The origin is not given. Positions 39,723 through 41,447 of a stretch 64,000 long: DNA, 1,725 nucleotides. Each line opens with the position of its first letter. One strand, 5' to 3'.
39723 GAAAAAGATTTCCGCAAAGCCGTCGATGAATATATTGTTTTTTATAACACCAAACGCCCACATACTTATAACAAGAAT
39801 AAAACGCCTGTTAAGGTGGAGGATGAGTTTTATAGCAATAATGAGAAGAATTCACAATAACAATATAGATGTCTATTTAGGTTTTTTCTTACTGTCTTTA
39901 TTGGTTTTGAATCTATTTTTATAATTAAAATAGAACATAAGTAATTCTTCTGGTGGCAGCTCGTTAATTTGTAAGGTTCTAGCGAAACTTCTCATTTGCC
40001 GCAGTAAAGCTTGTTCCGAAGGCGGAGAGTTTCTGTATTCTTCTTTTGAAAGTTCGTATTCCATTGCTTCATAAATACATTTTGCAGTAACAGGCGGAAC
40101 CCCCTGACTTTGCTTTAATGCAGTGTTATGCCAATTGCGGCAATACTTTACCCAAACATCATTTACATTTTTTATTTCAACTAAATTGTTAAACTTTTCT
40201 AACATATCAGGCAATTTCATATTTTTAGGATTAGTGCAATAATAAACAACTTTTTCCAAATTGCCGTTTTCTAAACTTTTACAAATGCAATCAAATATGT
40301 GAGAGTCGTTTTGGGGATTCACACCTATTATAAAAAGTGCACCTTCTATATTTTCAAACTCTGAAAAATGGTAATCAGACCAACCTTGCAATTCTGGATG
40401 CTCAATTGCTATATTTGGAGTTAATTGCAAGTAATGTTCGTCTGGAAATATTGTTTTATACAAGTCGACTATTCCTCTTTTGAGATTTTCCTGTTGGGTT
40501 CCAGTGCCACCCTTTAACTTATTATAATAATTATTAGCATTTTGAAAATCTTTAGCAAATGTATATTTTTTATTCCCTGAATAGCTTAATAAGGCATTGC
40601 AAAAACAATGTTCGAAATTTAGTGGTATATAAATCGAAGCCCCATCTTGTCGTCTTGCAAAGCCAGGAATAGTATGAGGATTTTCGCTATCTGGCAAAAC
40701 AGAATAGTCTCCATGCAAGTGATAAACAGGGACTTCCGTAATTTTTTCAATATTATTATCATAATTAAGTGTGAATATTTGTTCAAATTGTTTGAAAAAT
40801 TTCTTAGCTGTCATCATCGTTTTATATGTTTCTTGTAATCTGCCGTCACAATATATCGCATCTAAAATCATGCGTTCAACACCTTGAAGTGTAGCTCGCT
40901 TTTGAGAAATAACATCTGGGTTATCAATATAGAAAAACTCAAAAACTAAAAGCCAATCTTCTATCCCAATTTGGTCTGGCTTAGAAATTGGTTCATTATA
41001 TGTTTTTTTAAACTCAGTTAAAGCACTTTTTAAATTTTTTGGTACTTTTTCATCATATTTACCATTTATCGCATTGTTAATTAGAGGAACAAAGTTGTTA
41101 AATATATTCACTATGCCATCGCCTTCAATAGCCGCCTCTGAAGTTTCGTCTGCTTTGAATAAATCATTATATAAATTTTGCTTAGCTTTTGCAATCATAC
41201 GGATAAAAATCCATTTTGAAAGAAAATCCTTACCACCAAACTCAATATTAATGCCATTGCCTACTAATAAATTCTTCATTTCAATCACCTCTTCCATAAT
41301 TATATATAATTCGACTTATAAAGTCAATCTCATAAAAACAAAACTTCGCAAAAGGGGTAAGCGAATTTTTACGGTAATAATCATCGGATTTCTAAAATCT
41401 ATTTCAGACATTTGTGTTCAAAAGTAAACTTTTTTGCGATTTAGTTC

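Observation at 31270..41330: Array of defence-like gene cassettes, each carrying its own copy of one ~46-bp promoter+RBS module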

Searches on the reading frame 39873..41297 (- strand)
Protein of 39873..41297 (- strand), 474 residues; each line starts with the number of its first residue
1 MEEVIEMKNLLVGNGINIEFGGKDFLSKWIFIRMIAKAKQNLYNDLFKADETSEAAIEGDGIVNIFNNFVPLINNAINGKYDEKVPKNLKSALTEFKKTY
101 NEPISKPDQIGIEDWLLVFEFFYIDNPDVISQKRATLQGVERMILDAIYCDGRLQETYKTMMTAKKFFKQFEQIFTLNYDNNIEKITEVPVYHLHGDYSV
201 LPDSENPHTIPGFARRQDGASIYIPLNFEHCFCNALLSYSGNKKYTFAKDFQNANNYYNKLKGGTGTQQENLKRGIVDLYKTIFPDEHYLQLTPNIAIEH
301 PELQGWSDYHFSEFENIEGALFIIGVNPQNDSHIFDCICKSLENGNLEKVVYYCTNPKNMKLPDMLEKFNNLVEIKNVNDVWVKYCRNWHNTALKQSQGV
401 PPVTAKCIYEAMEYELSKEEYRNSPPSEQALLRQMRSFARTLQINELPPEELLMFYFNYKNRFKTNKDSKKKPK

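Call 11: search_protein_families(library=pfam, proteins=[window:39873-41282:-], max_evalue=0.01)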
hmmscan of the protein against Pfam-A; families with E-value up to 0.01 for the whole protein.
window:39873-41282:- (469 aa): 0 families

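Call 12: search_protein_families(library=padloc, proteins=[window:39873-41282:-], max_evalue=0.01)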
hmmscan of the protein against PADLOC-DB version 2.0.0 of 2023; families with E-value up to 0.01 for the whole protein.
window:39873-41282:- (469 aa): 2 families
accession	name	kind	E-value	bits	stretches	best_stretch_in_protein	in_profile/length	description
PDLC04960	PDC-S21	-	4.3e-09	34.3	2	304-352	253-298/336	-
PDLC04961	PDC-S21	-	0.0002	18.7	0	154-175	125-146/336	-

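Call 31: list_cluster_members(proteins=[window:39873-41282:-, window:37066-38616:-, window:35835-36836:-, window:34937-35521:-, window:33949-34857:-, window:33098-33910:-, window:32476-33042:+, window:31594-31872:-, window:30518-31213:-, window:38718-39860:+])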
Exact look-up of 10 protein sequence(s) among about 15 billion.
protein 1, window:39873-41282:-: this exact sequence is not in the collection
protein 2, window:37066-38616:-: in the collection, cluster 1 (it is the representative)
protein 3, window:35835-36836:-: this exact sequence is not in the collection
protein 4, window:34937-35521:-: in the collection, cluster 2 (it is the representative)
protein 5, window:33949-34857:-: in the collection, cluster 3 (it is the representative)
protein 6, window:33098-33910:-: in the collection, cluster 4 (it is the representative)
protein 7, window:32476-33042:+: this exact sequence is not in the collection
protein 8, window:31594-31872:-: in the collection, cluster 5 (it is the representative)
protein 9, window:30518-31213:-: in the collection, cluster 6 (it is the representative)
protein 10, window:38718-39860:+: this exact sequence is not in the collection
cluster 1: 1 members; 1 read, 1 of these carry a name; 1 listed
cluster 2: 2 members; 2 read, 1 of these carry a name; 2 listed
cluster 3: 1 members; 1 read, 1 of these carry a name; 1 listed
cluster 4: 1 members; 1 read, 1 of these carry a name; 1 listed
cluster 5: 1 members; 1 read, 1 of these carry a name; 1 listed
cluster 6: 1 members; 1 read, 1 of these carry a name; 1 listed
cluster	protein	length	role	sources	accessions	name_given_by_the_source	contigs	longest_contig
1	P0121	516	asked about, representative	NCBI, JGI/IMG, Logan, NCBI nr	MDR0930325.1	MAG: hypothetical protein LBM38_01045 [Clostridiales bacterium] | hypothetical protein | hypothetical protein [Clostridiales bacterium]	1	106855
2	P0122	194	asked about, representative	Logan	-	-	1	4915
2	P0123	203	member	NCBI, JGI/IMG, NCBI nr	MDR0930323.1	MAG: hypothetical protein LBM38_01035 [Clostridiales bacterium] | hypothetical protein | hypothetical protein [Clostridiales bacterium]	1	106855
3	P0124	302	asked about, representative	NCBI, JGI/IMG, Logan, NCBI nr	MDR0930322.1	MAG: HNH endonuclease [Clostridiales bacterium] | hypothetical protein | HNH endonuclease [Clostridiales bacterium]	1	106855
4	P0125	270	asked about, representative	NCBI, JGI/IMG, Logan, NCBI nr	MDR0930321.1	MAG: toll/interleukin-1 receptor domain-containing protein [Clostridiales bacterium] | hypothetical protein | toll/interleukin-1 receptor domain-containing protein [Clostridiales bacterium]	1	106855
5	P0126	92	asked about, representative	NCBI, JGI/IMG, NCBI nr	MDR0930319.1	MAG: hypothetical protein LBM38_01015 [Clostridiales bacterium] | outer membrane protein assembly factor BamD (BamD/ComL family) | hypothetical protein [Clostridiales bacterium]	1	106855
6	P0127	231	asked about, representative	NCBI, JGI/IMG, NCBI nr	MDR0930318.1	MAG: hypothetical protein LBM38_01010 [Clostridiales bacterium] | fructose-specific component phosphotransferase system IIB-like protein | hypothetical protein [Clostridiales bacterium]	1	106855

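Call 37: search_protein_families(library=ncbifam, proteins=[window:39873-41282:-], max_evalue=0.01)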
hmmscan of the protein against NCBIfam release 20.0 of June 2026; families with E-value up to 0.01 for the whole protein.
window:39873-41282:- (469 aa): 0 families

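Call 38: search_protein_families(library=phrogs, proteins=[window:39873-41282:-], max_evalue=0.001)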
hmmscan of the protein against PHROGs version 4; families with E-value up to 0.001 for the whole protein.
window:39873-41282:- (469 aa): 0 families

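Call 48: find_encoding_contigs(protein=window:39873-41297:-, flank=10000, max_places=10)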
Protein window:39873-41297:- (474 aa): 1 contig read that carries it; 1 place shown.
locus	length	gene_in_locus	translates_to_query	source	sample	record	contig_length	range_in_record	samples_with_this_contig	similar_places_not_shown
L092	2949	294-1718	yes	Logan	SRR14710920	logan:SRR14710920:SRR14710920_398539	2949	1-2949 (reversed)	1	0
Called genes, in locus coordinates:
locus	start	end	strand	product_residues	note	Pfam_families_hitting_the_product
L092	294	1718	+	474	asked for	-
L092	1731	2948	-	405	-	?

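Call 70: find_homologous_proteins(query=window:39873-41282:-, max_evalue=0.001)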
Query window:39873-41282:- (469 aa): 341 proteins with E <= 0.001 among 3734 candidates; the best 120 are listed.
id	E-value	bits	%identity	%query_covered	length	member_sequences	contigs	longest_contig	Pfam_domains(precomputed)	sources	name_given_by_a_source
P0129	0.0e+0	1089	100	100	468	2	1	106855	-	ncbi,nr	ncbi:MAG: hypothetical protein LBM38_01055 [Clostridiales bacterium]|nr:hypothetical protein [Clostr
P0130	4.9e-96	340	37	96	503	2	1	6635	-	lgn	-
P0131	1.2e-92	329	38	99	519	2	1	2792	-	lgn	-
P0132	1.1e-91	326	38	96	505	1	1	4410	-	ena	-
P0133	1.2e-91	326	38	96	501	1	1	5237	-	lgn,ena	-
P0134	3.4e-90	321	36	99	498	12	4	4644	-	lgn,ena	-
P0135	1.8e-89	319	36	99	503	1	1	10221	-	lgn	-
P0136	3.4e-88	314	38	96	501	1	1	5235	-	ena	-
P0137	3.6e-88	314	39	98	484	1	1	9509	-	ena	-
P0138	8.9e-88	313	38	96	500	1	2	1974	-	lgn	-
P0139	2.0e-87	312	37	99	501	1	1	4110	-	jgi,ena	-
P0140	8.2e-87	310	38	96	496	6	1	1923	-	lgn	-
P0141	1.3e-86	309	36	96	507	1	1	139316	-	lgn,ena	-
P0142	2.4e-86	308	36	100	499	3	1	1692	-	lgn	-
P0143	3.9e-86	308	37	100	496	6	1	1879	-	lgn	-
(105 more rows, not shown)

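Call 71: find_encoding_contigs(protein=P0141, flank=10000, max_places=3)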
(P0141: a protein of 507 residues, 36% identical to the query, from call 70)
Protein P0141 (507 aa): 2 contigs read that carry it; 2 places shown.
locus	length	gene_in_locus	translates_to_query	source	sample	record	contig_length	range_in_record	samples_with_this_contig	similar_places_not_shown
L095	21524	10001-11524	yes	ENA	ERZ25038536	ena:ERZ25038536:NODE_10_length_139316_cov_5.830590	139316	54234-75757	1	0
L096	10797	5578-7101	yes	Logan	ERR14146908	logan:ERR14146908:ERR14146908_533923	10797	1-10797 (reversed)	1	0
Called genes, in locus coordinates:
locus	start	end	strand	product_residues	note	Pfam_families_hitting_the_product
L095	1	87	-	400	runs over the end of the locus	PF03734:YkuD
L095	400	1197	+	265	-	PF02567:PhzC-PhzF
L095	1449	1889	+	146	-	PF04397:LytTR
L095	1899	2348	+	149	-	PF11457:DUF3021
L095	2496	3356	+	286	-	PF00892:EamA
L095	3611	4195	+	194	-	PF00156:Pribosyltran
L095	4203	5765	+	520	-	PF00117:GATase, PF07722:Peptidase_C26 (weak), PF02540:NAD_synthase (faint), PF00958:GMP_synt_C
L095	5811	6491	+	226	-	-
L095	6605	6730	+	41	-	-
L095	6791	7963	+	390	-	PF13421:Band_7_1, PF01145:Band_7 (weak), PF17032:Zn_ribbon_15 (faint), PF12773:DZR, PF13240:Zn_Ribbon_1 (weak), PF13248:Zn_ribbon_3 (faint)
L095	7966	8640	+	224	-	-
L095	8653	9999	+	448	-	-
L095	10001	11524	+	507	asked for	-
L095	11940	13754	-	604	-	PF14262:Cthe_2159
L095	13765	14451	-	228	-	PF16316:DUF4956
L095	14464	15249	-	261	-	PF09359:VTC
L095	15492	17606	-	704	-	PF08757:CotH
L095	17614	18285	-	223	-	PF16316:DUF4956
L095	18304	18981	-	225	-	PF09359:VTC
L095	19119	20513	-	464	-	PF00512:HisKA, PF02518:HATPase_c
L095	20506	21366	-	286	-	PF00072:Response_reg, PF00486:Trans_reg_C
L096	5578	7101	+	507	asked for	-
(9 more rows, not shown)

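Call 92: search_protein_families(library=pfam, alignment_id=A4, max_evalue=0.01)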
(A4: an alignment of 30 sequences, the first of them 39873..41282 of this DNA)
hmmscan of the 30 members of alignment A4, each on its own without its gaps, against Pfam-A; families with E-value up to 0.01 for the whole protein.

A. member 1, window:39873-41282:- (469 aa): 0 families

B. families by the number of members that match (of 30 scanned): 3 families
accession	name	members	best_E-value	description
PF02146.23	SIR2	1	0.0013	Sir2 family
PF16263.11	DUF4917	1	0.0016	Domain of unknown function (DUF4917)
PF03159.24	XRN_N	1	0.0053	XRN 5'-3' exonuclease N-terminus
